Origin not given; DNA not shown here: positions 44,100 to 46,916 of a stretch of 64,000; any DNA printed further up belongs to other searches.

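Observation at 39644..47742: An intact nine-gene phage-tail-like island lacks head, packaging, integration and lysis-enzyme genes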

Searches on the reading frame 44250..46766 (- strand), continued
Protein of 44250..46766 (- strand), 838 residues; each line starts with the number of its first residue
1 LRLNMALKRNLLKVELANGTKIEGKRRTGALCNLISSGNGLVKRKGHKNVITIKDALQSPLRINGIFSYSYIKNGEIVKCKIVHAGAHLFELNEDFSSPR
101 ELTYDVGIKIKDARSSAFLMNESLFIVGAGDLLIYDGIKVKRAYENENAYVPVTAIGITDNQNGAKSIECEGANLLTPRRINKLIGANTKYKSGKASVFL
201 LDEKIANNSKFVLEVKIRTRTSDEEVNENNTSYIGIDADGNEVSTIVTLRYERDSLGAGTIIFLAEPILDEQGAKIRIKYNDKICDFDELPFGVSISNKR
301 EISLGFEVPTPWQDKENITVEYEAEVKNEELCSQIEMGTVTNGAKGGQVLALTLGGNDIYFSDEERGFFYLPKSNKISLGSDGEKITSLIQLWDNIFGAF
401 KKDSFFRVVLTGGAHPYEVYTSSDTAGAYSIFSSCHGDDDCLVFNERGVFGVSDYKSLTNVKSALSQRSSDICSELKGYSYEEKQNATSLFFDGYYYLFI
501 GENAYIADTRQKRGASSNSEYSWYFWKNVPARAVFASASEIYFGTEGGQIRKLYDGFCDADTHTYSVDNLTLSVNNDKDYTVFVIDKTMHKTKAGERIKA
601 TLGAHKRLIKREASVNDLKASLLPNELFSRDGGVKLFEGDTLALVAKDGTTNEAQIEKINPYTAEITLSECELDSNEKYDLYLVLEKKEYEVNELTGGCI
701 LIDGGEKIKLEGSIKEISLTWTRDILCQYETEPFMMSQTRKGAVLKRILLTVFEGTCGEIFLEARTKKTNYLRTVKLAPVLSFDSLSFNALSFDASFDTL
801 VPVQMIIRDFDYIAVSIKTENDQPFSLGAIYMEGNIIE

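Call 24: search_protein_families(library=phrogs, proteins=[L001:6559-6957:+, L001:6967-7545:+, L001:11146-12930:+, L001:12944-13834:+, L001:13847-14185:+, L001:14186-15439:+, L001:4344-6536:+], max_evalue=0.01)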
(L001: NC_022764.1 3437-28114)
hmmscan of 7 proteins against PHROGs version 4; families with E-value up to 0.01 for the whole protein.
L001:6559-6957:+ (132 aa): 1 family
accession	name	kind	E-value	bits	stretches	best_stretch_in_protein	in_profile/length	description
phrog_13963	-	unknown function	7.5e-79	263.3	1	1-132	1-132/132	-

L001:6967-7545:+ (192 aa): 1 family
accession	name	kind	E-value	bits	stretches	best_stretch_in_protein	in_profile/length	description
phrog_13046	-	unknown function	3.3e-110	367.3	1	1-192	1-193/193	-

L001:11146-12930:+ (594 aa): 3 families
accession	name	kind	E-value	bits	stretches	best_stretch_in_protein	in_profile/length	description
phrog_3287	-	head and packaging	5e-122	409.4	1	10-592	2-523/524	virion structural protein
phrog_21185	-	tail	0.0011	18.1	1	15-68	21-74/1038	tail protein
phrog_5107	-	lysis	0.0015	18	1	359-509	286-445/533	amidase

L001:12944-13834:+ (296 aa): 2 families
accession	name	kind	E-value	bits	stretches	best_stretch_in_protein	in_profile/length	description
phrog_14469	-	tail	6.3e-184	611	1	1-296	1-296/296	tail fiber protein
phrog_12754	-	unknown function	5.9e-13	49.5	1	113-205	330-431/579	-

L001:13847-14185:+ (112 aa): 1 family
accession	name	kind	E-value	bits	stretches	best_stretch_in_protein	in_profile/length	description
phrog_14746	-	unknown function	1e-71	239.1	1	1-112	1-112/112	-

L001:14186-15439:+ (417 aa): 1 family
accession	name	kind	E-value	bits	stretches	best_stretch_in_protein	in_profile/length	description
phrog_13399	-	unknown function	2.9e-268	890.8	1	1-417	1-417/417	-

L001:4344-6536:+ (730 aa): 4 families
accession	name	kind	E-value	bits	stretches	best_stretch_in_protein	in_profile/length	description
phrog_18629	-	tail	0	1283.9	1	1-730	1-747/747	tail protein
phrog_20626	-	unknown function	2.4e-107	361.2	2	279-595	233-563/893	-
phrog_11541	-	unknown function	4.8e-12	46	2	596-693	468-566/832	-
phrog_13022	-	unknown function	3.4e-09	36.2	1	37-155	339-464/933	-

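Call 26: predict_structure(alignment_id=A1)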
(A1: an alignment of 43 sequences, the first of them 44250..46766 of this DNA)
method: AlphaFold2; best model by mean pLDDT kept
length: 838 residues; sequences in the alignment: 43
mean_pLDDT: 88.8   pTM: 0.84
mean pLDDT of the five models: 88.8, 88.4, 87.7, 87.2, 86.8
residues with pLDDT >= 90: 565; 70-90: 220; 50-70: 31; < 50: 22
segments of 3 or more residues with pLDDT < 50: 1-6, 784-796
pLDDT, mean of each block of 10 residues (from residue 1): 50 83 89 90 94 92 97 94 97 95 92 94 92 94 93 96 93 95 95 94 91 96 92 95 96 83 92 94 92 91 94 93 92 90 90 92 92 92 89 89 91 83 85 86 92 72 81 93 95 94 94 80 95 91 96 94 89 90 79 83 93 88 88 89 91 93 90 83 94 88 92 89 95 71 83 88 91 83 44 54 87 92 92 78
secondary structure, 60 per line:
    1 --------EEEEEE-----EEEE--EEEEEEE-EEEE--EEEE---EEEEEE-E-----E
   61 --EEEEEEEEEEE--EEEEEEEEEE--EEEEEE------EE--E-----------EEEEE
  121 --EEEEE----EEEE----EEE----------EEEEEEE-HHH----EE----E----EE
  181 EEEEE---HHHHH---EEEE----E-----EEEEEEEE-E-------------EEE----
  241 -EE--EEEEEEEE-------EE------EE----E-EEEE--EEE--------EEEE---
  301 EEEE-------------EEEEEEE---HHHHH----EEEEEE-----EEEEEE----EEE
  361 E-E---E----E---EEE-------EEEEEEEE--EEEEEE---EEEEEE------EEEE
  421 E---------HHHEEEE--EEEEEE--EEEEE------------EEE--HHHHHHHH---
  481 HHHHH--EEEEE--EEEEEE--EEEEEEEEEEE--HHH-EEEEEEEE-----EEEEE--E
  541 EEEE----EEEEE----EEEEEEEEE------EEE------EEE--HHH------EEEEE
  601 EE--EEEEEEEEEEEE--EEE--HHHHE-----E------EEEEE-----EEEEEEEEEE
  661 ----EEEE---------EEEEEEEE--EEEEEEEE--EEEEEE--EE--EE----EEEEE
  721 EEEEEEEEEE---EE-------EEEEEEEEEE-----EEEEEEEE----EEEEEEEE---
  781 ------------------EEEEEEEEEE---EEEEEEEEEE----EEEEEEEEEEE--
elements in order (helices of 4 or more, strands of 3 or more residues): E9-14 E20-23 E26-32 E34-37 E40-43 E47-52 E63-73 E76-85 E88-93 E116-120 E123-127 E132-135 E140-142 E153-159 E179-185 H189-193 E197-200 E211-218 E234-236 E246-253 E277-280 E283-285 E294-297 E301-304 E318-324 H328-332 E337-342 E348-353 E358-361 E376-378 E386-393 E396-401 E405-410 E417-421 E434-437 E440-445 E448-452 E465-467 H470-477 H481-485 E488-492 E495-500 E503-513 E520-527 E533-537 E540-544 E549-553 E558-566 E573-575 E582-584 E596-602 E605-616 E619-621 H624-627 E641-645 E651-660 E665-668 E678-685 E688-695 E698-703 E716-730 E743-752 E758-765 E770-777 E799-808 E812-821 E826-836

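Call 29: fold_search(model_id=the predicted structure, library=pdb)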
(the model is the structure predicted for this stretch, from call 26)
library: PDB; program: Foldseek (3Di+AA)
matches with E <= 10: 1385; with E <= 0.001: 76
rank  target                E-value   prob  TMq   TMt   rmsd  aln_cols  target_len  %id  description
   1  9k09_U                8.8e-21  1.00  0.48  0.41  20.8      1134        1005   10  Cyanophage A4 portal-tail complex (released 2025-04-09)
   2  9vvr_V                4.7e-20  1.00  0.40  0.42  17.3       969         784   11  Structure of the bacteriophage E1004 tail (released 2025-11-12)
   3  9vvr_d                1.9e-19  1.00  0.41  0.44  16.9       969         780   10  Structure of the bacteriophage E1004 tail (released 2025-11-12)
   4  9jyz_P                3.4e-19  1.00  0.42  0.44  14.6      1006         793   11  portal-tail complex of mature T7 (released 2024-12-11)
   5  8i4m_A                7.2e-19  1.00  0.43  0.44  16.4       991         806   10  Portal-tail complex structure of the Cyanophage P-SCSP1u (released 2023-11-01)
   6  9vvr_S                1.0e-18  1.00  0.41  0.43  16.8       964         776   10  Structure of the bacteriophage E1004 tail (released 2025-11-12)
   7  7y22_Y                2.0e-17  1.00  0.31  0.33  17.5      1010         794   10  CryoEM structure of Klebsiella phage Kp7 tail complex applied with C6 symmetry (released 2023-06-14)
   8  8e4g_P                2.8e-17  1.00  0.42  0.44  14.3      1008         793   11  Remodeling of the bacteriophage T7 during initial infection (released 2023-09-27)
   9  7ey7_s                3.9e-17  1.00  0.42  0.44  14.9      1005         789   11  bacteriophage T7 tail complex (released 2021-09-22)
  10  9efk_M                9.1e-17  1.00  0.40  0.41  17.8      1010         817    7  Cryo-EM structure of the portal-tail complex of LME-1 phage (released 2025-04-16)
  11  8ck1_A                1.0e-16  1.00  0.44  0.45  13.5       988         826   10  Carin 1 bacteriophage tail, connector and tail fibers assembly (released 2023-03-15)
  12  7y1c_Y                1.3e-16  1.00  0.40  0.42  16.3       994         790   10  CryoEM structure of Klebsiella phage Kp9 tail complex applied with C6 symmetry (released 2023-06-14)
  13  8vbx_A                2.3e-16  1.00  0.40  0.50  16.1       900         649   10  C6 nozzle and fibre complex of the mature bacteriophage PhiM1 particle (released 2024-10-23)
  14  8es4_E                2.3e-16  1.00  0.38  0.41  17.3      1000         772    9  Focused reconstruction of HRP29 tail (released 2023-10-18)
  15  7boy_s                4.8e-16  1.00  0.43  0.45  14.8       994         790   12  Mature bacteriorphage t7 tail nozzle protein gp12 (released 2021-03-17)
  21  8u10_1                2.9e-11  1.00  0.31  0.52  19.0       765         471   11  In situ cryo-EM structure of bacteriophage P22 gp1:gp4:gp5:gp10:gp9 N-term complex in conformation 1 at 3.2A resolutio (released 2023-11-22)
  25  9jg6_a                9.9e-10  1.00  0.29  0.48  18.4       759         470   12  The tail-complex structure of phage P22 (released 2025-02-26)
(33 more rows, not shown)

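Call 58: find_related_loci(query=A2, collection=viral_contigs, flank=10000)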
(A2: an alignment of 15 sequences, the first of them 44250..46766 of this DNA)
Query A2 (838 aa) in viral_contigs; peptide patterns used: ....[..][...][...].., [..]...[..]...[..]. (x = any residue, [..] = any of these).
132 stretches matched a pattern; 12 encode a relative of the query (tblastn E <= 1e-3); 12 distinct loci.
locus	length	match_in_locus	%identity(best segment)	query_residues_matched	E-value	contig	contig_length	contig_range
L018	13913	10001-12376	24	109-830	3e-27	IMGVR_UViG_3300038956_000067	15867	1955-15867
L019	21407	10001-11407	25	25-559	4e-25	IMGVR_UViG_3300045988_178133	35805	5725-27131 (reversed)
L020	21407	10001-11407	25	25-559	4e-24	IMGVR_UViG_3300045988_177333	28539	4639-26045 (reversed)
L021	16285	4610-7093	22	2-822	9e-22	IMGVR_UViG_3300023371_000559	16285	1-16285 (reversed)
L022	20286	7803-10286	22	2-822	9e-22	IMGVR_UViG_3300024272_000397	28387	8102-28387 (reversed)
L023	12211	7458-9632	29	9-626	5e-21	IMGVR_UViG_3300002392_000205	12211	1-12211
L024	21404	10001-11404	27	26-559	1e-17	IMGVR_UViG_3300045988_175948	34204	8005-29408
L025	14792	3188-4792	26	14-612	7e-11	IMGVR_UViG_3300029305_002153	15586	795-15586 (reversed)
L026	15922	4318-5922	26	14-612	7e-11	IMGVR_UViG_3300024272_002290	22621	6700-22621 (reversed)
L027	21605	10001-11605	26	14-612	8e-11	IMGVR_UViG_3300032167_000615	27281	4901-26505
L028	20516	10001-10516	25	370-553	8e-6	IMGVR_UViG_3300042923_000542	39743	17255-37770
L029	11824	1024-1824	22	289-553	6e-5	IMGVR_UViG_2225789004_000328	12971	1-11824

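Call 61: search_protein_families(library=phrogs, proteins=[L022:267-839:+, L022:836-2650:+, L022:2846-4858:+, L022:5006-5815:+, L022:5849-6715:+, L022:6730-7047:+, L022:10357-12183:+, L022:12210-13310:+, L022:13601-14686:+, L022:16699-18846:+], max_evalue=0.001)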
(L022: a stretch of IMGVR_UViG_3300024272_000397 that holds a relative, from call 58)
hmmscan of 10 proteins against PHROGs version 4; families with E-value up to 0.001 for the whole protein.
L022:267-839:+ (190 aa): 1 family
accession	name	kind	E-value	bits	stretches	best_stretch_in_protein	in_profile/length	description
phrog_151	-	integration and excision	5.6e-05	22.8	1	3-93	124-213/582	transposase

L022:836-2650:+ (604 aa): 5 families
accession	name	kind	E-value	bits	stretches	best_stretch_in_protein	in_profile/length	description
phrog_24361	-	head and packaging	2.9e-20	73.7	1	432-564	4-137/162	terminase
phrog_38407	-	unknown function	1.7e-19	71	2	401-562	182-345/370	-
phrog_2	-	head and packaging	1.2e-15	58.4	1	14-575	235-602/807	terminase large subunit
phrog_26724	-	unknown function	2.3e-11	44.6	1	57-226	21-185/192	-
phrog_6681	-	head and packaging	0.0002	20.8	1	298-336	434-472/758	terminase large subunit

L022:2846-4858:+ (670 aa): 2 families
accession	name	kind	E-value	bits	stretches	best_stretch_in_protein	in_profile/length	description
phrog_156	-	head and packaging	3.7e-33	115.9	1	40-645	37-651/681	portal protein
phrog_332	-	connector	4.7e-06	26.2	1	292-426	261-401/560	head-tail adaptor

L022:5006-5815:+ (269 aa): 0 families

L022:5849-6715:+ (288 aa): 4 families
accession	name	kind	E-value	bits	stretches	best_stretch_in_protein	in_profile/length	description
phrog_267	-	head and packaging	2e-37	130.3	1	4-287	38-327/410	major head protein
phrog_283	-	head and packaging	1.9e-07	31.8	1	5-231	7-225/385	major head protein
phrog_3437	-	head and packaging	1.1e-05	25.9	1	154-286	153-292/294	major head protein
phrog_422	-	head and packaging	2.3e-05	25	1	53-220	49-212/297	major head protein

L022:6730-7047:+ (105 aa): 0 families

L022:10357-12183:+ (608 aa): 3 families
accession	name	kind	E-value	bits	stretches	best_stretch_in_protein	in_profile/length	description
phrog_18805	-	unknown function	2.1e-08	34.5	1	126-180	319-372/457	-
phrog_23008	-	tail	5.2e-07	29.3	1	480-547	578-643/812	tail fiber protein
phrog_17472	-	tail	5e-05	22.6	1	503-555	238-285/872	tail protein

L022:12210-13310:+ (366 aa): 3 families
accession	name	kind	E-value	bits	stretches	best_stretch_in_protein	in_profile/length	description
phrog_5302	-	tail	2.8e-62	212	1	59-365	235-544/548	tail protein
phrog_2889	-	unknown function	6.3e-14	52.6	1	60-261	87-265/418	-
phrog_14959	-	unknown function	2.3e-09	35.7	1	108-363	2259-2486/2494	-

L022:13601-14686:+ (361 aa): 2 families
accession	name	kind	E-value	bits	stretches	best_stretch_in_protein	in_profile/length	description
phrog_1423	-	DNA, RNA and nucleotide metabolism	9.1e-94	316.4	1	1-357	96-466/1040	Reverse transcriptase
phrog_2825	-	DNA, RNA and nucleotide metabolism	3.9e-16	60.1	1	135-317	110-298/336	polymerase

L022:16699-18846:+ (715 aa): 0 families

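Call 63: search_protein_families(library=pfam, proteins=[L022:16699-18846:+, L022:267-839:+, L022:6730-7047:+, L022:5006-5815:+, L022:14943-15464:+, L022:15433-15891:+, L022:15888-16799:+, L024:2700-3113:+, L022:10357-12183:+, L022:12210-13310:+], max_evalue=0.01)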
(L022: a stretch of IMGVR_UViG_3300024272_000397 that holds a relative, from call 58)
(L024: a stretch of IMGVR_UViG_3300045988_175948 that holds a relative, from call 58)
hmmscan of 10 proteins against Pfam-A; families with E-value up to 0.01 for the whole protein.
L022:16699-18846:+ (715 aa): 0 families

L022:267-839:+ (190 aa): 3 families
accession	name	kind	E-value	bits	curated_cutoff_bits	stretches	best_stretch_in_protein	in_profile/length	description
PF13518.12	HTH_28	-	0.0002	21.8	25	1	22-50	12-40/52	Helix-turn-helix domain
PF01527.26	HTH_Tnp_1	-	0.00037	21.1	24.1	1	2-56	2-57/75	Transposase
PF13411.12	MerR_1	-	0.0075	16.8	21.6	0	25-52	3-30/69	MerR HTH family regulatory protein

L022:6730-7047:+ (105 aa): 0 families

L022:5006-5815:+ (269 aa): 0 families

L022:14943-15464:+ (173 aa): 3 families
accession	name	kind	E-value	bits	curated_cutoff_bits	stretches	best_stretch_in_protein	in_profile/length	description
PF22571.1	LiaI-LiaF-TM_PspC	-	0.0019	18.4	27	1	13-74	36-99/142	PspC transmembrane region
PF07332.16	Phage_holin_3_6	-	0.0037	17.7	28.4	1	4-92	24-112/116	Putative Actinobacterial Holin-X, holin superfamily III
PF05531.17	NPV_P10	-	0.0085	17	29.8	0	70-140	5-64/75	Nucleopolyhedrovirus P10 protein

L022:15433-15891:+ (152 aa): 0 families

L022:15888-16799:+ (303 aa): 0 families

L024:2700-3113:+ (137 aa): 0 families

L022:10357-12183:+ (608 aa): 1 family
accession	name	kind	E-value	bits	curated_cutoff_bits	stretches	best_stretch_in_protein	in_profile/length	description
PF13306.12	LRR_5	-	6.7e-09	36.2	27.7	1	127-179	45-98/127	BspA type Leucine rich repeat region (6 copies)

L022:12210-13310:+ (366 aa): 0 families

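Call 72: search_solved_structures(query=L022:16699-18846:+, max_evalue=0.1)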
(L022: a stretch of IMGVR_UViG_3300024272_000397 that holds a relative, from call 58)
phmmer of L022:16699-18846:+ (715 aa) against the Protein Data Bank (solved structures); distinct sequences matched with E-value up to 0.1: 0.

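Call 82: find_encoding_contigs(protein=P0045, flank=10000, max_places=2)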
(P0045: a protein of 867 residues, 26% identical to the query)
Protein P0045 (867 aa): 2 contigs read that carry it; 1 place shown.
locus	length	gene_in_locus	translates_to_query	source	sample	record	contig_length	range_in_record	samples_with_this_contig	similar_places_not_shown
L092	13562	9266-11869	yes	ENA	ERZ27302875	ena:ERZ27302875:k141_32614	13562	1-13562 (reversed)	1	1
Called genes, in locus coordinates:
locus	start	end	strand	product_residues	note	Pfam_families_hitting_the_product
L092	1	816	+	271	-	?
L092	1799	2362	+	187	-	-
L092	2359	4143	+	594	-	-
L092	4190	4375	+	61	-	-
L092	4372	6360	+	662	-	PF16510:P22_portal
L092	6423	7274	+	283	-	-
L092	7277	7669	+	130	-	PF24729:Acb2_Tad1_hairpin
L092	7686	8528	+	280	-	-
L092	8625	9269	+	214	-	-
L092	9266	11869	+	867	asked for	-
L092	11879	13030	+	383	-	-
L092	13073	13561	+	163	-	?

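Call 87: search_protein_families(library=pfam, proteins=[L092:1-816:+, L024:3094-4734:+], max_evalue=0.001)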
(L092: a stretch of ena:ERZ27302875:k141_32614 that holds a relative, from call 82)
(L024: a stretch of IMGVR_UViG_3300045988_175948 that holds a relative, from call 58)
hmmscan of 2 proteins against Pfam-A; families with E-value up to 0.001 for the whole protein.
L092:1-816:+ (271 aa): 1 family
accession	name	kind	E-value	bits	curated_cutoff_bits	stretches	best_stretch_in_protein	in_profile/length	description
PF04616.20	Glyco_hydro_43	-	9.9e-27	94.5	32.2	1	3-245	34-264/288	Glycosyl hydrolases family 43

L024:3094-4734:+ (546 aa): 0 families
